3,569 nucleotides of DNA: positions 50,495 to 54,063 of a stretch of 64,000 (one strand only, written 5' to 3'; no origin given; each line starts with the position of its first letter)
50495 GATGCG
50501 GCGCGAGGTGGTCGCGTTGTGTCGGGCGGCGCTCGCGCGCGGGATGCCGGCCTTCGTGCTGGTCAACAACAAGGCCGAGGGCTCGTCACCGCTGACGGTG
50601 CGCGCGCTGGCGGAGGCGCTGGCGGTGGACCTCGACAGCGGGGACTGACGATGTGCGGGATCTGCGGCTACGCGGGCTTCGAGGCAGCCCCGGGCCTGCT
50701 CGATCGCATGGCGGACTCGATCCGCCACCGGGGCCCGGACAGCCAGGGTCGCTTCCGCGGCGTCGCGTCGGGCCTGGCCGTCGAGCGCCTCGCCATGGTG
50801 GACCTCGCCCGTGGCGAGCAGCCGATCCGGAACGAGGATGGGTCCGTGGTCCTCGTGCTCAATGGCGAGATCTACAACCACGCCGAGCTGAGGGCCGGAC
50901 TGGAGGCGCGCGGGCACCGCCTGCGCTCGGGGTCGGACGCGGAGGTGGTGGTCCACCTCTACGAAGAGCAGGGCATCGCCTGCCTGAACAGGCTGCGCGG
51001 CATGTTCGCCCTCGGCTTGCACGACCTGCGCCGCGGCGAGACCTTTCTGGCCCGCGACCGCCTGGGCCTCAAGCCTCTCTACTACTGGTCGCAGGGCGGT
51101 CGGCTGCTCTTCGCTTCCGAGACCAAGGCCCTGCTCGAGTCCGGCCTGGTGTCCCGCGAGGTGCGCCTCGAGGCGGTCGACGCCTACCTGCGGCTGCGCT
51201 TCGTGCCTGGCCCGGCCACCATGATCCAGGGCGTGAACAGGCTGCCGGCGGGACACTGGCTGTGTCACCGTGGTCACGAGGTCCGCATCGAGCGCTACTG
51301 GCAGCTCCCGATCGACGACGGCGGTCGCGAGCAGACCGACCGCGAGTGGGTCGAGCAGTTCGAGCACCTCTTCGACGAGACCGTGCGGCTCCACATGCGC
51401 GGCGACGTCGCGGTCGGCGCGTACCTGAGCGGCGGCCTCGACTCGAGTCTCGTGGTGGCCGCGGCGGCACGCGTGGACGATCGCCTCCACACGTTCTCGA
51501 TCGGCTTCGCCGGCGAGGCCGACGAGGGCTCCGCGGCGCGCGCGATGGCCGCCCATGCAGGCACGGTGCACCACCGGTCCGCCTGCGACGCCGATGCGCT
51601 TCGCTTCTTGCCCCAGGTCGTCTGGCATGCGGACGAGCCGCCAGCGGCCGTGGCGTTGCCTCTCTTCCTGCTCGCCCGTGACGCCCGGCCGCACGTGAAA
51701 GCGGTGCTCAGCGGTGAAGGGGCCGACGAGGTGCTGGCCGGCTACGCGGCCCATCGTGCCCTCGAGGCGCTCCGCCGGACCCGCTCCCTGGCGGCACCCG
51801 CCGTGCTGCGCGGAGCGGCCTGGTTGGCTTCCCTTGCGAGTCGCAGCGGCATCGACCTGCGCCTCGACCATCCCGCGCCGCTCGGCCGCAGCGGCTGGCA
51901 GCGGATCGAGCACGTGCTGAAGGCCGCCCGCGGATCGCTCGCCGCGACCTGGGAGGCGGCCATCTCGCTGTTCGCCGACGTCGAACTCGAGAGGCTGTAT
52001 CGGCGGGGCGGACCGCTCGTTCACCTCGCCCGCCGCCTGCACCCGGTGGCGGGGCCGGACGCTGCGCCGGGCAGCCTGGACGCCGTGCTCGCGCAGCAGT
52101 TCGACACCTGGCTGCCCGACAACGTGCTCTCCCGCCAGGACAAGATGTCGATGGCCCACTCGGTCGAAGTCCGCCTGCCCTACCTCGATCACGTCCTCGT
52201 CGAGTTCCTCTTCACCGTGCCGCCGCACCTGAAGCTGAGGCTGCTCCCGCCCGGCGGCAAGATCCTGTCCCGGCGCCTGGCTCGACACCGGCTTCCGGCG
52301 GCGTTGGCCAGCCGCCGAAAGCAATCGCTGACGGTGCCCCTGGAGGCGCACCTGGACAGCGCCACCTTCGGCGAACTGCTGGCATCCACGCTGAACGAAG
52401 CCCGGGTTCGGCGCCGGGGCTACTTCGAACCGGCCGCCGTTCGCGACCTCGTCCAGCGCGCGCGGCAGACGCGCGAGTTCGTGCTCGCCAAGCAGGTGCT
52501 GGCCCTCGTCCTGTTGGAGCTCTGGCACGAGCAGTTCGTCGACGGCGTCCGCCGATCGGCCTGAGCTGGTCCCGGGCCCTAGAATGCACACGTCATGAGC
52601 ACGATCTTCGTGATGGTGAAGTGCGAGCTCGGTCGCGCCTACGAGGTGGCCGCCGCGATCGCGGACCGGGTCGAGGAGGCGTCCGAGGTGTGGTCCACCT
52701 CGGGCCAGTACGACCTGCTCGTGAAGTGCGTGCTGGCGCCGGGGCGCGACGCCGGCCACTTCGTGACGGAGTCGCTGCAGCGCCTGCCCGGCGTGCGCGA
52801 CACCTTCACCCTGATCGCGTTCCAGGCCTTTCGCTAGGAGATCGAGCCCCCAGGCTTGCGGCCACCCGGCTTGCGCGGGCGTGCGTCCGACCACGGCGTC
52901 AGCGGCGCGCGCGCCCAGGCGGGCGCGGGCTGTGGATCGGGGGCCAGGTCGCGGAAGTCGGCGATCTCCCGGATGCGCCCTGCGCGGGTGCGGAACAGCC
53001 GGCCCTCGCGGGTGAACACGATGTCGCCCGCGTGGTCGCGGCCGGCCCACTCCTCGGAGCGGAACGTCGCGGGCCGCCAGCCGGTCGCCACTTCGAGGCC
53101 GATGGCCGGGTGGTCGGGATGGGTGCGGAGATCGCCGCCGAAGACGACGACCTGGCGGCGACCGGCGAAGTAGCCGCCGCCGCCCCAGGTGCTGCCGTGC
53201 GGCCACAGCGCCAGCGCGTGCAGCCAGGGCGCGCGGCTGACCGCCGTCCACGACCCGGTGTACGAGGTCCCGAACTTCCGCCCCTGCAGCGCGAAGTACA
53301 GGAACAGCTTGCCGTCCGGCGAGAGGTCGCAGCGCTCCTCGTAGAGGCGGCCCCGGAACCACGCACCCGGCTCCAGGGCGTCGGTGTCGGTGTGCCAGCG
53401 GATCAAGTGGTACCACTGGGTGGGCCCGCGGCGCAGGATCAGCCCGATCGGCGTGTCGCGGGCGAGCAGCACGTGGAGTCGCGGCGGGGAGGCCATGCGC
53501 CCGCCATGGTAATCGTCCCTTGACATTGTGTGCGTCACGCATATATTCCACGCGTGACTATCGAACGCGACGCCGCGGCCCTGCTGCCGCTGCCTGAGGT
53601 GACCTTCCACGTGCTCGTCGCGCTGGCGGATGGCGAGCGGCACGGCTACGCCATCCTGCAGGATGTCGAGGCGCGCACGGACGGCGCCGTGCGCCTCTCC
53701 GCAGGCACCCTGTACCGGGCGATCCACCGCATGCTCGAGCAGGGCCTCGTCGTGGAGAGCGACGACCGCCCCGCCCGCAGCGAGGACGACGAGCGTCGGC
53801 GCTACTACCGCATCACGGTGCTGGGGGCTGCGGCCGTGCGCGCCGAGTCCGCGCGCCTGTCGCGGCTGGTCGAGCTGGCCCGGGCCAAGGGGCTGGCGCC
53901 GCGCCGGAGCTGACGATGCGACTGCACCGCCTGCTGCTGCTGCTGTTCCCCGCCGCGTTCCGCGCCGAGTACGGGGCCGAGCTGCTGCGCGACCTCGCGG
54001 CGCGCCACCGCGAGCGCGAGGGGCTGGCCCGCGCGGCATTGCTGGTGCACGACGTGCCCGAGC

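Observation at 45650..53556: AT-rich sigma70 consensus promoter islands with apparently leaderless GTG starts for ArsR and PadR regulators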

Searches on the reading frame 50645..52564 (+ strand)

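Call 52: search_protein_families(library=pfam, proteins=[window:50645-52564:+], max_evalue=0.001)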
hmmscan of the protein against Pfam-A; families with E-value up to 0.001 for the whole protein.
window:50645-52564:+ (639 aa): 3 families
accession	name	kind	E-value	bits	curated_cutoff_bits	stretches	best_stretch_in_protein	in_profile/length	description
PF00733.27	Asn_synthase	-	1.1e-79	269.1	21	1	239-629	2-354/354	Asparagine synthase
PF13537.11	GATase_7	-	6e-43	146.2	25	1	47-164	2-122/123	Glutamine amidotransferase domain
PF13522.11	GATase_6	-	2.4e-36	125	27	1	40-159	10-130/130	Glutamine amidotransferase domain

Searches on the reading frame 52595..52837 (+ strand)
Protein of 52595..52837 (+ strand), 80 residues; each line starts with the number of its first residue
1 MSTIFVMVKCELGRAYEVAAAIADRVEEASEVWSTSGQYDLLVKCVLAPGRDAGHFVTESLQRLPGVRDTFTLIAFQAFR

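Call 9: search_protein_families(library=pfam, proteins=[window:52595-52837:+], max_evalue=0.01)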
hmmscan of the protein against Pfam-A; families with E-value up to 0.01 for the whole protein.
window:52595-52837:+ (80 aa): 1 family
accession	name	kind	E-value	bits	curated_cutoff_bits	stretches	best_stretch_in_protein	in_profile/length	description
PF01037.27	AsnC_trans_reg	-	6.8e-13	48.8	25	1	6-77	1-72/73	Lrp/AsnC ligand binding domain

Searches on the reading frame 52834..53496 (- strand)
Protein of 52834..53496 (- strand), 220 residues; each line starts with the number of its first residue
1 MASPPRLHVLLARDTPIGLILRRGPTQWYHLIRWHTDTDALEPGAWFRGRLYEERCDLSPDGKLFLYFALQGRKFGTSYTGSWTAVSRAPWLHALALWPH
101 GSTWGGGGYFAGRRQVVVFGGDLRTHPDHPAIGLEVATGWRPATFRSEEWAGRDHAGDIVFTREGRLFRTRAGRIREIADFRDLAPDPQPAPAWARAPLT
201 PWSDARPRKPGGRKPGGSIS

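Call 9: search_protein_families(library=pfam, proteins=[window:52834-53496:-], max_evalue=0.01)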
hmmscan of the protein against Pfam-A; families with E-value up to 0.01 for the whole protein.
window:52834-53496:- (220 aa): 0 families

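Call 37: search_protein_families(library=ncbifam, proteins=[window:52834-53496:-], max_evalue=0.001)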
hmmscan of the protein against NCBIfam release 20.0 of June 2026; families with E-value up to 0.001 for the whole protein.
window:52834-53496:- (220 aa): 0 families
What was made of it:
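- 52834..53496 (-): Divergent hypothetical gene (220 aa), with no family hit. No Pfam or NCBIfam hit (calls 9, 37).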

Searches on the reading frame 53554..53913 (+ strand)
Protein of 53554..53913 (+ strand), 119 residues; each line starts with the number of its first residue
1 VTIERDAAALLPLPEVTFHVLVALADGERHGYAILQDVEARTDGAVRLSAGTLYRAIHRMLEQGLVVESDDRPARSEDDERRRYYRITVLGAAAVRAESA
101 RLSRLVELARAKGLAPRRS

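Call 9: search_protein_families(library=pfam, proteins=[window:53554-53913:+], max_evalue=0.01)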
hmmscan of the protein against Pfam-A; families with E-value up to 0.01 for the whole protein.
window:53554-53913:+ (119 aa): 1 family
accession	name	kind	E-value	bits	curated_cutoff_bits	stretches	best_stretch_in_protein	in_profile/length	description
PF03551.20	PadR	-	7.3e-18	64.8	27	1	20-96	1-74/75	Transcriptional regulator PadR-like family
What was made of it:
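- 53554..53913 (+): padR coding sequence (119 aa) from GTG 53554, the presumed +1 of the mRNA. Pfam PadR, 64.8 bits, from residue 20 (call 9).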

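Call 10: find_homologous_proteins(query=window:53554-53913:+)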
Query window:53554-53913:+ (119 aa): 7861 proteins with E <= 0.001 among 8000 candidates; the best 120 are listed.
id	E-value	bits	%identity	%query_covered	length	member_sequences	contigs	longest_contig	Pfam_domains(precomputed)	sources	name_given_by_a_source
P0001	2.0e-66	239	100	100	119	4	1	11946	PF03551.21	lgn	-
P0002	5.2e-47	176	77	100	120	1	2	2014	PF03551.21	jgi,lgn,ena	-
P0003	6.7e-47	176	77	97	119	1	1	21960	PF03551.21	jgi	jgi:DNA-binding PadR family transcriptional regulator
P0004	1.1e-46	175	72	95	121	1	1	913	PF03551.21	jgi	jgi:DNA-binding PadR family transcriptional regulator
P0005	1.5e-46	175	74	93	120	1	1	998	PF03551.21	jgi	-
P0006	1.7e-46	175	71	100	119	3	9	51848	PF03551.21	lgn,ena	-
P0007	3.4e-46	174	73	93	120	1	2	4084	PF03551.21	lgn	-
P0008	4.6e-46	173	73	93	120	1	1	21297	PF03551.21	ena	-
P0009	5.6e-46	173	73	93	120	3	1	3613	PF03551.21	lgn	-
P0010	8.4e-46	172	73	93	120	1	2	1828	PF03551.21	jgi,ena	-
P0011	1.0e-45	172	73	93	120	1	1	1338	PF03551.21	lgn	-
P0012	1.1e-45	172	74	93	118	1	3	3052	PF03551.21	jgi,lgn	jgi:DNA-binding PadR family transcriptional regulator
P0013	1.2e-45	172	70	100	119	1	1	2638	PF03551.21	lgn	-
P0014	1.5e-45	172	72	93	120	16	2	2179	PF03551.21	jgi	jgi:DNA-binding PadR family transcriptional regulator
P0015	1.6e-45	171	72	93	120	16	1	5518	PF03551.21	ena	-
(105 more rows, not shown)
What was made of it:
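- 53554..53913 (+): Identical to P0001 (call 10).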

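Call 19: find_related_loci(query=A2, collection=metagenome_contigs, flank=2500)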
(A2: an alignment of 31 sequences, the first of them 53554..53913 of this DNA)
Query A2 (119 aa) in metagenome_contigs; peptide patterns used: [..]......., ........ (x = any residue, [..] = any of these).
600 stretches matched a pattern (row limit reached: there are more); 579 encode a relative of the query (tblastn E <= 1e-3); the best 80 are kept; 80 distinct loci.
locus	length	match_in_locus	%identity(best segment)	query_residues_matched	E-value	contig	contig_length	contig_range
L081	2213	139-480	71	6-119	8e-50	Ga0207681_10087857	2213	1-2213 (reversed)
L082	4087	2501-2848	67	4-119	2e-48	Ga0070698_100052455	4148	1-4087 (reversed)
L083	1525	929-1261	71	6-116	8e-50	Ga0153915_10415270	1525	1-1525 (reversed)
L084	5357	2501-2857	66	1-119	9e-49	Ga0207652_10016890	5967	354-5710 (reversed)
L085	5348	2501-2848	65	4-119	4e-48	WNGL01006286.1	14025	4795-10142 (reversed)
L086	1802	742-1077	68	8-119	1e-48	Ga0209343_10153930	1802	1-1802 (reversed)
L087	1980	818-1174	65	1-119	3e-48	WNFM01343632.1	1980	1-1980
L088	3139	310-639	69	9-118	9e-48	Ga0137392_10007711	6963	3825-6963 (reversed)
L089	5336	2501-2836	70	6-117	5e-47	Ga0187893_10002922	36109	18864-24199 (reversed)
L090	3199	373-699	68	10-118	8e-47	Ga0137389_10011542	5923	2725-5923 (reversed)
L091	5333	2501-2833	68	9-119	2e-46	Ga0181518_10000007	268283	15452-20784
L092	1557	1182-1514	68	9-119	1e-47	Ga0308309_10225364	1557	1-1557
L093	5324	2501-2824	68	10-117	4e-46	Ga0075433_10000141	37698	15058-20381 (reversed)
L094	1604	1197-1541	65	5-119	3e-47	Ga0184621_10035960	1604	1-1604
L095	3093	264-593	68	6-115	3e-46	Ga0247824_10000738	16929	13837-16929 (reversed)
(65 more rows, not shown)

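Call 37: search_protein_families(library=ncbifam, proteins=[window:53554-53913:+], max_evalue=0.001)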
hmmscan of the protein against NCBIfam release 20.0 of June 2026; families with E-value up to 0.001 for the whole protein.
window:53554-53913:+ (119 aa): 3 families
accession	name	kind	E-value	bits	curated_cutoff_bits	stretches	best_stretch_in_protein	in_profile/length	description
TIGR03433.1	padR_acidobact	paralog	5.4e-17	61.7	101.8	1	20-107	9-93/101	PadR family transcriptional regulator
NF053635.1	TransRegRv3488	equivalog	2.2e-07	31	140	1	16-105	9-91/98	Rv3488 family transcriptional regulator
NF006931.0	PRK09416.1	equivalog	4.4e-06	26.9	112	1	18-97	46-117/135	PadR family transcriptional regulator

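Call 48: find_encoding_contigs(protein=P0003, flank=1500, max_places=3)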
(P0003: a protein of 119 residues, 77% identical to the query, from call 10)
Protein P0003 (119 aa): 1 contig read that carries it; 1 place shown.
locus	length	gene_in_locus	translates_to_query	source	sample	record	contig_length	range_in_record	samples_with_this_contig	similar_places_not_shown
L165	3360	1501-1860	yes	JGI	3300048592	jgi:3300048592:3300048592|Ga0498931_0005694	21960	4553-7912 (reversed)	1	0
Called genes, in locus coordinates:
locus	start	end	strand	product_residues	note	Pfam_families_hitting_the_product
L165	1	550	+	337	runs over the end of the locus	PF01904:DUF72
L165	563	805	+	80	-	PF01037:AsnC_trans_reg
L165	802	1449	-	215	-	-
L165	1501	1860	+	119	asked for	PF03551:PadR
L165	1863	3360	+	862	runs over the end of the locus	PF12704:MacB_PCD, PF02687:FtsX, PF12704:MacB_PCD, PF02687:FtsX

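Call 49: find_encoding_contigs(protein=P0002, flank=1500, max_places=3)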
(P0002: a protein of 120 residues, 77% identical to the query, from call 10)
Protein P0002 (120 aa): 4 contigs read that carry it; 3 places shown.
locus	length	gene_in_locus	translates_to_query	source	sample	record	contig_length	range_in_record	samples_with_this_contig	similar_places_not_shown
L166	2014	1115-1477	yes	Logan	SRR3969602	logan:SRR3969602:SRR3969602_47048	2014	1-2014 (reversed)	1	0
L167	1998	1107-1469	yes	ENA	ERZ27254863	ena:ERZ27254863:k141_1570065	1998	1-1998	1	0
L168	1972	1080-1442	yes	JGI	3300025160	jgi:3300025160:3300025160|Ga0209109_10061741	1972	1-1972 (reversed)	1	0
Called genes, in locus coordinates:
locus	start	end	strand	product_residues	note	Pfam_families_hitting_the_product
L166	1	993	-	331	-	?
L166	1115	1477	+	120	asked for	PF03551:PadR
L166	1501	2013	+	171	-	?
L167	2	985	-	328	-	?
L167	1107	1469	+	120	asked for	PF03551:PadR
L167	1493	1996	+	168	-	?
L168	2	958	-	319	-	?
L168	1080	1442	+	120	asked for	PF03551:PadR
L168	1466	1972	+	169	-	?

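Call 58: search_solved_structures(query=window:53554-53913:+, max_evalue=0.001)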
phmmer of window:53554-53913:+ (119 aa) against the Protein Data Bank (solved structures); distinct sequences matched with E-value up to 0.001: 28.
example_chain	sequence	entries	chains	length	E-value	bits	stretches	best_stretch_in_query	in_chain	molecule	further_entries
5zhc_A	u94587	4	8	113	1.2e-07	35.2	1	16-109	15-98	Transcriptional regulator | Transcriptional regulator Rv3488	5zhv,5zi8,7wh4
7xup_A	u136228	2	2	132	5.4e-07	33.1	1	20-108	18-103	Transcriptional regulator, PadR-like family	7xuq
8zf1_A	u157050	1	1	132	6.5e-07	32.8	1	20-108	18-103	Transcriptional regulator, PadR-like family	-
9gkr_A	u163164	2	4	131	9.8e-07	32.3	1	20-107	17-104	Transcriptional regulator, PadR-like family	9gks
7qz7_A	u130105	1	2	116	1e-06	32.2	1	20-107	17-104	Transcriptional regulator, PadR-like family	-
7qz8_A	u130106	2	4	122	1.1e-06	32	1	20-107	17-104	Transcriptional regulator, PadR-like family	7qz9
9wi9_A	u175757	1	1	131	1.2e-06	31.9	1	20-106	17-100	Transcriptional regulator, PadR-like family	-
7q34_A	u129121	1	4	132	1.3e-06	31.9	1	20-105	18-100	Helix-turn-helix transcriptional regulator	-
9wi1_A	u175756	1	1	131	1.4e-06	31.8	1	20-105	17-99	Transcriptional regulator, PadR-like family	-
9h87_A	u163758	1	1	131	1.4e-06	31.8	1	17-105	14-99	Transcriptional regulator, PadR-like family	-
9iij_A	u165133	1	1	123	1.5e-06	31.6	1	20-106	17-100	Transcriptional regulator, PadR-like family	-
9h9y_A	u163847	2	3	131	1.6e-06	31.6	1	20-107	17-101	Transcriptional regulator, PadR-like family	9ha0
3f8b_A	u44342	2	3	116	3.1e-06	30.7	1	20-105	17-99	Transcriptional regulator, PadR-like family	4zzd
8yrf_A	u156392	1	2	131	3.1e-06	30.7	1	20-105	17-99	Transcriptional regulator, PadR-like family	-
6do0_A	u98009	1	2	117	3.5e-06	30.5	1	20-104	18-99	Transcriptional regulator, PadR-like family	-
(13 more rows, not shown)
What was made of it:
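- Closest known: PadR subfamily-2 regulators paired with transporters. Same: The closest solved structures are Rv3488 and LmrR-like proteins (call 58).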
